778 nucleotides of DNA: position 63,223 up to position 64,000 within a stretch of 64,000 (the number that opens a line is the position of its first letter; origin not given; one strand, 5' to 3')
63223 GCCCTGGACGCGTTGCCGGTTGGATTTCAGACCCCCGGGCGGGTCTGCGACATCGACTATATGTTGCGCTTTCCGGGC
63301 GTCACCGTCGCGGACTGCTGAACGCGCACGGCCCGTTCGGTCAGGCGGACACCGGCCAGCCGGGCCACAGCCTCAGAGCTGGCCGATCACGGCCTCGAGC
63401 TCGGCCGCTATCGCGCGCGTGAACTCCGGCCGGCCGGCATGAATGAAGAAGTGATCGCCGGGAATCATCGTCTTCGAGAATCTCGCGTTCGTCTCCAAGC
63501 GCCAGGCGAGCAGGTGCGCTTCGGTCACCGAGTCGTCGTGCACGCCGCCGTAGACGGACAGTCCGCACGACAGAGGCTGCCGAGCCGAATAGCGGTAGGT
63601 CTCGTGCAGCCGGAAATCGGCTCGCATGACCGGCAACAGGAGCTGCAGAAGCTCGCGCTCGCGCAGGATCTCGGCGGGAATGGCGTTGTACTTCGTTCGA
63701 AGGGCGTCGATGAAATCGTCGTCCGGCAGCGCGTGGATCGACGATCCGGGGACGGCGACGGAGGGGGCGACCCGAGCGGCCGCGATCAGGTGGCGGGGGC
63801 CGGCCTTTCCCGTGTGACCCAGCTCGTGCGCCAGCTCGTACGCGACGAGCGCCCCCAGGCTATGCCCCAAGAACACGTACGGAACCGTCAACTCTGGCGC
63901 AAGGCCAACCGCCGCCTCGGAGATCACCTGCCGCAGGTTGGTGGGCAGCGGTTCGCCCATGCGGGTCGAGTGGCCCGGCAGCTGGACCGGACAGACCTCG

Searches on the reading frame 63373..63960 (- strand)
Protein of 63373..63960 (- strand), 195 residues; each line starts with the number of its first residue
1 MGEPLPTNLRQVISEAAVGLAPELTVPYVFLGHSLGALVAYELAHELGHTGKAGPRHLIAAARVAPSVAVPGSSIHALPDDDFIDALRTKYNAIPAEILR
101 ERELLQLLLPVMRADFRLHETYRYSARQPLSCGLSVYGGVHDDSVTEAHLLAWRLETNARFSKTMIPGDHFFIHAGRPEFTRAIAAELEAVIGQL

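Call 4: search_protein_families(library=pfam, proteins=[window:63373-63960:-], max_evalue=0.01)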
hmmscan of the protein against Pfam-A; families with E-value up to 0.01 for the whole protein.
window:63373-63960:- (195 aa): 2 families
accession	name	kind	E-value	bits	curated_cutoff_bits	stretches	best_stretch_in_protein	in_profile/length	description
PF00975.26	Thioesterase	-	8.7e-25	88.7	26.4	1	2-186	41-224/226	Thioesterase domain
PF12697.13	Abhydrolase_6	-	0.00021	22.5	26.3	1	15-172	53-205/217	Alpha/beta hydrolase family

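Call 10: search_protein_families(library=ncbifam, proteins=[window:63373-63960:-], max_evalue=0.01)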
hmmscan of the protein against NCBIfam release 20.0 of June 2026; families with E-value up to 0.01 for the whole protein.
window:63373-63960:- (195 aa): 0 families
